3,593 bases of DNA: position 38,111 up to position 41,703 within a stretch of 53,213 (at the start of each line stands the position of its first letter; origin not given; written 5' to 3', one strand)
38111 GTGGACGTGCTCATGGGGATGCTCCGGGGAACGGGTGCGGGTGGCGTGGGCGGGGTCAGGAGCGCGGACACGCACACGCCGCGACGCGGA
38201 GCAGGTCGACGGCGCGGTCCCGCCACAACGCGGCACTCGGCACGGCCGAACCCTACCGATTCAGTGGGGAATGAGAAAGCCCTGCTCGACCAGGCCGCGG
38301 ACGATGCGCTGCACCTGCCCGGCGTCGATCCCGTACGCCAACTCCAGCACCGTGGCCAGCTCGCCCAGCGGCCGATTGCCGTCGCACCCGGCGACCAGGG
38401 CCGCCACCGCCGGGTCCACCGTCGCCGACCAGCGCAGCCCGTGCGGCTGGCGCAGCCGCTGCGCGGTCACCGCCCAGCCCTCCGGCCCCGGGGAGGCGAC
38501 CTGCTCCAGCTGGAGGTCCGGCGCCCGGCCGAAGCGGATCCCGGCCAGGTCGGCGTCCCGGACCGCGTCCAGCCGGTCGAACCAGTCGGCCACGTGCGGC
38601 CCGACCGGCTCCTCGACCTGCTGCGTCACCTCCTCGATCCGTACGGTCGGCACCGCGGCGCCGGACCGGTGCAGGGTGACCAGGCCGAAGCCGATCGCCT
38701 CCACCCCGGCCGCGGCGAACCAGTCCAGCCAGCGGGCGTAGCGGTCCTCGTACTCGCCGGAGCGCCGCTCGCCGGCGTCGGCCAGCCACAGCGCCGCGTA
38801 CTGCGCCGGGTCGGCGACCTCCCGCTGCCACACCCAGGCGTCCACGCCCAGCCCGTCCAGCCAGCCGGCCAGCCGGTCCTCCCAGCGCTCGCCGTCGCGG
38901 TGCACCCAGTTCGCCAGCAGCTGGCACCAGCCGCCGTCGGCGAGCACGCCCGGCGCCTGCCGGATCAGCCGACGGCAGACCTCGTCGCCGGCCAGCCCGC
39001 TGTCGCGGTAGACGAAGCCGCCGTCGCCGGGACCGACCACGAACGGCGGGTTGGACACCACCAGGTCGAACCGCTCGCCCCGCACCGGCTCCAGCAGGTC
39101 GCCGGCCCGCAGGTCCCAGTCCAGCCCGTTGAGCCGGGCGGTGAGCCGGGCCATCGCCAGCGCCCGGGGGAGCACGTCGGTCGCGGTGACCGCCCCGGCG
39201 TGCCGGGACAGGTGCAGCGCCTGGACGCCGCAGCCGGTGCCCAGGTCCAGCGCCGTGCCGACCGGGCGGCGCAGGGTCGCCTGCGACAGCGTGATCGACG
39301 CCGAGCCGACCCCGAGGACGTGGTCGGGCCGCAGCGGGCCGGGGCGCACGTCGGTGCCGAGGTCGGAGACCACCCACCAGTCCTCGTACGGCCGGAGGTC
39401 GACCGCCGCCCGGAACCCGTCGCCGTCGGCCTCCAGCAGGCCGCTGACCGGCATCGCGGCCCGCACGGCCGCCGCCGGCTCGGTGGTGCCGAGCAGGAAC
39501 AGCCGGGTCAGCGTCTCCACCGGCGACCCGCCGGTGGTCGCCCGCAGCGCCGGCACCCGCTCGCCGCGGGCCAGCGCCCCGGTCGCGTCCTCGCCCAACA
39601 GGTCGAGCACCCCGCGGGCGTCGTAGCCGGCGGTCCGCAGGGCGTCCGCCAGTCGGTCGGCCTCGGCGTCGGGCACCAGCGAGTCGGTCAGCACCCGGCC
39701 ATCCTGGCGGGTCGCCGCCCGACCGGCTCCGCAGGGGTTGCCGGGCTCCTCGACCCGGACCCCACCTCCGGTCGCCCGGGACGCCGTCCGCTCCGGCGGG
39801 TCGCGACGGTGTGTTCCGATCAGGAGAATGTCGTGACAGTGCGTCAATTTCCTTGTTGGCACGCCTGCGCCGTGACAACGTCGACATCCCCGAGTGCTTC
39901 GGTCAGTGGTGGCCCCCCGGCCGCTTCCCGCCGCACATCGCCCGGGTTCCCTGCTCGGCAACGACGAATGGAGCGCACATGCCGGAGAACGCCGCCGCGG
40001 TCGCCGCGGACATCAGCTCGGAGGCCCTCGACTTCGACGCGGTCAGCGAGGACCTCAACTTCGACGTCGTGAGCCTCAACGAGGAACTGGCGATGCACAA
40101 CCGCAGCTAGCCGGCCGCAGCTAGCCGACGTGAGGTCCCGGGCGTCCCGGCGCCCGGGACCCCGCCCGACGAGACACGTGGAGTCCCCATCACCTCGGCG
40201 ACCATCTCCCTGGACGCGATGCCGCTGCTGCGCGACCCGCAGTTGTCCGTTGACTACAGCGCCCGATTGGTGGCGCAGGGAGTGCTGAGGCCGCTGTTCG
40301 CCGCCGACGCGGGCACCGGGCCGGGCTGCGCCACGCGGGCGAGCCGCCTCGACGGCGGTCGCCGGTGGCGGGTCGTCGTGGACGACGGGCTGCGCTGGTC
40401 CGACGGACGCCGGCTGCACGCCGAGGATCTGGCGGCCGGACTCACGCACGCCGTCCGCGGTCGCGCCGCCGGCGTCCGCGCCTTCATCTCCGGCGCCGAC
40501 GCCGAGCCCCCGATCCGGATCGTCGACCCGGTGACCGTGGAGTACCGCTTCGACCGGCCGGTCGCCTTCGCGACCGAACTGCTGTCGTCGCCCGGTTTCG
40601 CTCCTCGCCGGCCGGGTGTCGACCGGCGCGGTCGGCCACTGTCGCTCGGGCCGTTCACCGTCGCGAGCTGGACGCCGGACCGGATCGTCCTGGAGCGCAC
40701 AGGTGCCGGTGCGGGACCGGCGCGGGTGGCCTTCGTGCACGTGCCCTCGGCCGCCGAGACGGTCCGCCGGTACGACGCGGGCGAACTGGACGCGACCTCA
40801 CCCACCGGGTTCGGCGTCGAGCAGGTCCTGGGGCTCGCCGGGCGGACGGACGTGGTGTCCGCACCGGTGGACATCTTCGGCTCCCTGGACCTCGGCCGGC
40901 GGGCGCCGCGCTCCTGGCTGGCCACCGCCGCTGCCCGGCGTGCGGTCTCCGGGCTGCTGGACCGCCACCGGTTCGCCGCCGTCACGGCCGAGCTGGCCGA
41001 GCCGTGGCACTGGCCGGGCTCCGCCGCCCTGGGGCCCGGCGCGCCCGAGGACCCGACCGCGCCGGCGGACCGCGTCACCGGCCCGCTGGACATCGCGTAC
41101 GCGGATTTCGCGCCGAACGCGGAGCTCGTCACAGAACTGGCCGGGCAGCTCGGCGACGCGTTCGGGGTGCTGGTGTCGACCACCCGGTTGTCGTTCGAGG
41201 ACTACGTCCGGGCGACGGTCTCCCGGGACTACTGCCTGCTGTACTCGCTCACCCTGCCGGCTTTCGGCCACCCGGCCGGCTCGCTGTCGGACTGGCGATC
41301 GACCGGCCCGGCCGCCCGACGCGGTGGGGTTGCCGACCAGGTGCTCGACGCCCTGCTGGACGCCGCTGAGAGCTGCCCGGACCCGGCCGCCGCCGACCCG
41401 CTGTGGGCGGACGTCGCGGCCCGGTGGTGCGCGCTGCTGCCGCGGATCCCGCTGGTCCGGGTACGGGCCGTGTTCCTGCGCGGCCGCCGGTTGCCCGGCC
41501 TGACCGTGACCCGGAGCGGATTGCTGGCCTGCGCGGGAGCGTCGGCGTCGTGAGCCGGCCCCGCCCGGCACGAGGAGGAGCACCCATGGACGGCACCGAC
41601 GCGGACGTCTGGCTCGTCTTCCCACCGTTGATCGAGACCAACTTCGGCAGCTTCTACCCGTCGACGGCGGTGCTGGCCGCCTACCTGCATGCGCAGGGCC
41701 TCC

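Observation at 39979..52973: Tightly packed operon with an enzyme set that fits no RiPP class I know: acidic peptide ORF, SBP5-like protein, B12-rSAM, RRE-E1 enzyme, carbamoyltransferase, SGNH protein, MFS, ABC-F, 2OG oxygenase and AKR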

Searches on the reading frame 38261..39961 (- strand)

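Call 47: search_protein_families(library=pfam, proteins=[window:38261-39961:-], max_evalue=0.0001)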
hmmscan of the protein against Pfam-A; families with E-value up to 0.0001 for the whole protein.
window:38261-39961:- (566 aa): 5 families
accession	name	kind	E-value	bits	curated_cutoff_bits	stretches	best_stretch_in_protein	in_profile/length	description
PF23186.1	DUF7059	-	4.8e-23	81.6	27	1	111-185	2-84/85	Domain of unknown function (DUF7059)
PF25004.1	DUF7782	-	9.6e-23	81.2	27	1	459-565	2-120/120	Domain of unknown function (DUF7782)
PF05175.20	MTS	-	6.7e-15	55.6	23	1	233-351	31-141/170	Methyltransferase small domain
PF13649.12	Methyltransf_25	-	6.2e-08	33.7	27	1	238-304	2-71/97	Methyltransferase domain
PF08241.18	Methyltransf_11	-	1e-06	29.7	21.2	1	238-304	1-67/95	Methyltransferase domain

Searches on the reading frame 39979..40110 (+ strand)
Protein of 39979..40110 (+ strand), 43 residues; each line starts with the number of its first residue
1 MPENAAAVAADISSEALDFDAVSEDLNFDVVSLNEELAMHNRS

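Call 6: search_protein_families(library=pfam, proteins=[window:39979-40110:+], max_evalue=0.01)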
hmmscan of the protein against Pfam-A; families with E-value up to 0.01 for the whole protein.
window:39979-40110:+ (43 aa): 0 families

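Call 7: search_protein_families(library=ncbifam, proteins=[window:39979-40110:+], max_evalue=0.01)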
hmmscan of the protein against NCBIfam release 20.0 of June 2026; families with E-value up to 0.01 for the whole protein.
window:39979-40110:+ (43 aa): 0 families

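Call 104: find_homologous_proteins(query=A3, max_evalue=0.001)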
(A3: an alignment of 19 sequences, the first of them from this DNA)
Query A3 (19 sequences) (43 aa, profile of the alignment): 35 proteins with E <= 0.001 among 2329 candidates.
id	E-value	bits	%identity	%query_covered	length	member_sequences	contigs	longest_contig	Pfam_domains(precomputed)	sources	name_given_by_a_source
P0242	2.7e-13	67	38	49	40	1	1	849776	-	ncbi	ncbi:hypothetical protein [Micromonospora sp. DT233]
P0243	2.4e-11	61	50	51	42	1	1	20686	-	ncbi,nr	ncbi:hypothetical protein [Streptomyces triticagri]|nr:hypothetical protein [Streptomyces triticagri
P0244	1.3e-10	59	37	95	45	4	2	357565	-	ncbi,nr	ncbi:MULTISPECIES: hypothetical protein [unclassified Streptomyces]|nr:hypothetical protein [Strepto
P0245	1.6e-10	58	38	56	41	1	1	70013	-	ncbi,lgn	-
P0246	2.0e-10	58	-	-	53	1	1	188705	-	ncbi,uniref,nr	ncbi:hypothetical protein J7F03_28775 [Streptomyces sp. ISL-43]|uniref:hypothetical protein n=1 Tax=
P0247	2.3e-10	58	32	65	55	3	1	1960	-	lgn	-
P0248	3.4e-10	57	41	91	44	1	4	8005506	-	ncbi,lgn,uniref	ncbi:hypothetical protein ACWGJT_33595 [Streptomyces xantholiticus]|uniref:Uncharacterized protein n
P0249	4.5e-10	57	29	98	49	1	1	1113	-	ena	-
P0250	5.5e-10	57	26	98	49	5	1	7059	-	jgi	jgi:hypothetical protein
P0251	7.7e-10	56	26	98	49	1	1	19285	-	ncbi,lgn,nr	ncbi:hypothetical protein [Streptomyces cahuitamycinicus]|nr:hypothetical protein [Streptomyces cahu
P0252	9.2e-10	56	-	-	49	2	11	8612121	-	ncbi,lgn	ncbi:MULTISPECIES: hypothetical protein [unclassified Streptomyces]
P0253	2.1e-9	55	-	-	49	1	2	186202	-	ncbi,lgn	ncbi:hypothetical protein ABZ892_07365 [Streptomyces sp. NPDC046924]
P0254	2.1e-9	55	-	-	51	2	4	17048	-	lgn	-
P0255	2.7e-9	55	-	-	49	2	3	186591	-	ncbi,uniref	ncbi:hypothetical protein ACIGW4_29310 [Streptomyces sp. NPDC053513]|uniref:Uncharacterized protein 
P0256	3.2e-9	54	-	-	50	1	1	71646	-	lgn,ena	-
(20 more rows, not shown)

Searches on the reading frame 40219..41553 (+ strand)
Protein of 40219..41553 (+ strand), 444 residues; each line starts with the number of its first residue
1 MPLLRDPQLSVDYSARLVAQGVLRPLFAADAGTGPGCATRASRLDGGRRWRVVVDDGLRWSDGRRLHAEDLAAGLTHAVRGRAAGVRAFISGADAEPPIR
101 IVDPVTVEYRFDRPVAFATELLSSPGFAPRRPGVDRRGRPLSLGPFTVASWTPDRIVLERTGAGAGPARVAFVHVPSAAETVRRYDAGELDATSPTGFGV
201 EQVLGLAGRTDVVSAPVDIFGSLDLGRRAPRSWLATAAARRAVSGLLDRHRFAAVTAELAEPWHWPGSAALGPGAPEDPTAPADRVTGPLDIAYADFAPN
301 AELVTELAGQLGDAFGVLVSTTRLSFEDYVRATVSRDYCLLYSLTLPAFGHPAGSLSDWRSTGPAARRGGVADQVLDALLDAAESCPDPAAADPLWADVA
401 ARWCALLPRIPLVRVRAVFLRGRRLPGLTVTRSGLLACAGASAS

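Call 6: search_protein_families(library=pfam, proteins=[window:40219-41553:+], max_evalue=0.01)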
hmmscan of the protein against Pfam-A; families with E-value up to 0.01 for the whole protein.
window:40219-41553:+ (444 aa): 1 family
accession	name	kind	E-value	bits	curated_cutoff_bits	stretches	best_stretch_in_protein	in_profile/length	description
PF00496.27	SBP_bac_5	-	1.9e-20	73.8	32.4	1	35-263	4-246/368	Bacterial extracellular solute-binding proteins, family 5 Middle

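Call 7: search_protein_families(library=ncbifam, proteins=[window:40219-41553:+], max_evalue=0.01)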
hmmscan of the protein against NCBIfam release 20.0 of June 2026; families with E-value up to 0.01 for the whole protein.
window:40219-41553:+ (444 aa): 1 family
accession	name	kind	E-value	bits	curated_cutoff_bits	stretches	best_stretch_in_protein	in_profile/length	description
NF007287.0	PRK09755.1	equivalog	9e-06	24.8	1098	1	33-85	76-128/535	ABC transporter substrate-binding protein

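Call 36: search_solved_structures(query=window:40219-41553:+, max_evalue=0.01)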
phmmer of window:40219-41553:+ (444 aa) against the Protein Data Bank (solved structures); distinct sequences matched with E-value up to 0.01: 8.
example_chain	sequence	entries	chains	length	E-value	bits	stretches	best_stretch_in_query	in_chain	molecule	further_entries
4faj_A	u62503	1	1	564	1.5e-05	27.4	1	6-129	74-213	PrgZ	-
8vdx_A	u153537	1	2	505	3.3e-05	26.3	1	4-298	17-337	bacterial extracellular solute-binding protein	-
3zs6_A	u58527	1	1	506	0.00019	23.8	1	88-195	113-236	PERIPLASMIC OLIGOPEPTIDE-BINDING PROTEIN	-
9rd1_A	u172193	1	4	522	0.00066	22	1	33-194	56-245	Periplasmic oligopeptide-binding protein OppA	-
3tcf_A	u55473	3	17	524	0.00067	22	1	33-194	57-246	Periplasmic oligopeptide-binding protein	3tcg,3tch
4ofl_A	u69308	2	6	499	0.0047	19.2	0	44-159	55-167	Extracytoplasmic Nickel-Binding Protein YpYntA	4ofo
3ry3_A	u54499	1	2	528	0.0052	19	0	44-159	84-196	Putative solute-binding protein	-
5u4o_A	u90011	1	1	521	0.0057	18.9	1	44-180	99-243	ABC transporter substrate-binding protein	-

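Call 52: find_homologous_proteins(query=window:40219-41553:+, max_evalue=1e-8)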
Query window:40219-41553:+ (444 aa): 15 proteins with E <= 1e-8 among 8000 candidates.
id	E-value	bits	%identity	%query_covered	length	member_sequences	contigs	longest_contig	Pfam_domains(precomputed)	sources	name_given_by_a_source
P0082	1.6e-287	972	100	100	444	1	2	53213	PF00496.28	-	-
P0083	1.8e-159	550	59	98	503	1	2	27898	PF00496.28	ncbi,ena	-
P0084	3.6e-146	506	58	98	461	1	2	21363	PF00496.28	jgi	jgi:ABC-type transport system substrate-binding protein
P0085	1.8e-143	497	56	98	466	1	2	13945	PF00496.28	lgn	-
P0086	3.1e-139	483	56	99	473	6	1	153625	PF00496.28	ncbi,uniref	ncbi:ABC transporter substrate-binding protein [Streptomyces sp. NPDC023327]|uniref:ABC transporter 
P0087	5.2e-137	476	57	97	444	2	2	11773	PF00496.28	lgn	-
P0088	6.4e-137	475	56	99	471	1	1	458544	PF00496.28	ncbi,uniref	ncbi:ABC transporter substrate-binding protein [Actinomadura sp. NPDC023710]|uniref:ABC transporter 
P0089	2.7e-134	467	54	98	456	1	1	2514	PF00496.28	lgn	-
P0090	6.5e-124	432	53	98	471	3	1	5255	PF00496.28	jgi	-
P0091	4.7e-120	420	55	89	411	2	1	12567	PF00496.28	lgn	-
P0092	4.2e-108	380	70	60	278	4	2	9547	-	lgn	-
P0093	1.1e-101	359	48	98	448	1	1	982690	PF00496.28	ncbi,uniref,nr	ncbi:hypothetical protein HCC61_03240 [Streptomyces sp. HNM0575]|uniref:ABC transporter substrate-bi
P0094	1.8e-100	355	46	98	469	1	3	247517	PF00496.28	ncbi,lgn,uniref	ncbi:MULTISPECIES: ABC transporter substrate-binding protein [unclassified Streptomyces]|uniref:ABC 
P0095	7.4e-98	347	47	98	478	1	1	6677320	PF00496.28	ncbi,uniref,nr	ncbi:ABC transporter substrate-binding protein [Streptomyces marispadix]|uniref:ABC transporter subs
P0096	6.9e-42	162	35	98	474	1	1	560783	PF00496.28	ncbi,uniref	ncbi:ABC transporter substrate-binding protein [Streptomyces sp. NPDC048603]|uniref:ABC transporter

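Call 63: predict_structure(alignment_id=A2)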
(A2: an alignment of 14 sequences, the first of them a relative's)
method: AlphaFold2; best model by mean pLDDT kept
length: 444 residues; sequences in the alignment: 14
mean_pLDDT: 83.5   pTM: 0.82
mean pLDDT of the five models: 83.5, 83.4, 81.7, 79.5, 73.2
residues with pLDDT >= 90: 188; 70-90: 195; 50-70: 31; < 50: 30
segments of 3 or more residues with pLDDT < 50: 1-5, 7-11, 267-282, 441-444
pLDDT, mean of each block of 10 residues (from residue 1): 45 69 84 81 93 95 95 88 69 74 96 89 87 89 90 88 80 89 94 87 93 89 91 84 87 93 61 38 71 89 94 94 91 90 82 85 81 92 91 89 83 91 85 72 33
secondary structure, 60 per line:
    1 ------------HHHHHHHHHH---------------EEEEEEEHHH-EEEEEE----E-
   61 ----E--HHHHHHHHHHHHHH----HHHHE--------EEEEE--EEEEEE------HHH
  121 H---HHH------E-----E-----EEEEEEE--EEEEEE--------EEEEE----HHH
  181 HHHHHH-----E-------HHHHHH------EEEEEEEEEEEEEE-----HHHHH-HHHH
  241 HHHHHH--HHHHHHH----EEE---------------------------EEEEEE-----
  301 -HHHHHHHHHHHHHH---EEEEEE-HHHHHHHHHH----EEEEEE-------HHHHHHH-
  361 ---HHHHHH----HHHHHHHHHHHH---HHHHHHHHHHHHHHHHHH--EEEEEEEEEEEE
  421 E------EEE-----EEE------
elements in order: H13-22 E38-44 E49-54 H68-81 H86-89 E99-103 E106-111 H118-121 E146-152 E155-160 E169-173 H178-186 H200-205 E212-225 H231-235 H237-246 H249-255 E260-262 E290-295 H302-315 E319-324 H326-335 E340-345 H353-359 H364-369 H374-385 H389-406 E409-421 E428-430 E436-438

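Call 66: fold_search(model_id=the predicted structure, library=pdb)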
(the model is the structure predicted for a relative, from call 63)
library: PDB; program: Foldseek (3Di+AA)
matches with E <= 10: 857; with E <= 0.001: 170
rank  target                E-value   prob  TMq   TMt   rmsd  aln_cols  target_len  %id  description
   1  4toz_A                4.8e-28  1.00  0.74  0.65   5.3       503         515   17  MppA Periplasmic Murein Tripeptide Binding Protein, Unliganded Open Form (released 2015-06-10)
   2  8are_A                5.8e-28  1.00  0.80  0.71   4.9       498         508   17  Crystal structure of the peptide binding protein, OppA, from Bacillus subtilis in complex with a PhrE-derived pentapep (released 2023-02-22)
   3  2z23_A                6.1e-28  1.00  0.79  0.69   4.5       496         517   16  Crystal structure of Y.pestis oligo peptide binding protein OppA with tri-lysine ligand (released 2007-10-30)
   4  1ola_A                7.8e-28  1.00  0.79  0.69   4.3       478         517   17  THE STRUCTURAL BASIS OF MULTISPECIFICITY IN THE OLIGOPEPTIDE-BINDING PROTEIN OPPA (released 1994-07-31)
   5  7jls_A                1.1e-27  1.00  0.79  0.72   4.5       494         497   19  RV3666c bound to tripeptide (released 2021-06-09)
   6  6e3d_A                1.2e-27  1.00  0.79  0.70   4.6       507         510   19  Atomic structure of Mycobacterium tuberculosis DppA (released 2019-09-11)
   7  3tcf_A                1.9e-27  1.00  0.78  0.68   4.3       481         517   16  Crystal structure of E. coli OppA complexed with endogenous ligands (released 2011-10-12)
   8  8arn_A                2.2e-27  1.00  0.80  0.71   4.8       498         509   17  Crystal structure of the peptide binding protein, OppA, from Bacillus subtilis in complex with an endogenous tetrapept (released 2023-02-22)
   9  4toz_B                2.2e-27  1.00  0.73  0.64   5.6       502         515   17  MppA Periplasmic Murein Tripeptide Binding Protein, Unliganded Open Form (released 2015-06-10)
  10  8azb                  2.5e-27  1.00  0.81  0.73   4.5       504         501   16  Crystal Structure of the peptide binding protein DppE from Bacillus subtilis in the unliganded state (released 2023-02-22)
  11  6e4d_A                6.4e-27  1.00  0.79  0.70   4.5       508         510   18  Atomic structure of Mycobacterium tuberculosis DppA (released 2019-09-11)
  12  8ay0_A                8.2e-27  1.00  0.75  0.68   5.6       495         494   15  Crystal Structure of the peptide binding protein DppE from Bacillus subtilis in complex with murein tripeptide (released 2023-02-22)
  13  9a37_MODEL_1_A        1.1e-26  1.00  0.78  0.65   4.5       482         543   18  Model of E. coli OppA by in-cell photo-crosslinking MS and deep learning (released 2023-02-24)
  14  3o9p                  1.5e-26  1.00  0.78  0.69   4.8       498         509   17  The structure of the Escherichia coli murein tripeptide binding protein MppA (released 2011-07-06)
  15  5u4o                  1.6e-26  1.00  0.77  0.72   4.8       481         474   16  A 2.05A X-Ray Structureof A Bacterial Extracellular Solute-binding Protein, family 5 for Bacillus anthracis str. Ames (released 2017-03-08)
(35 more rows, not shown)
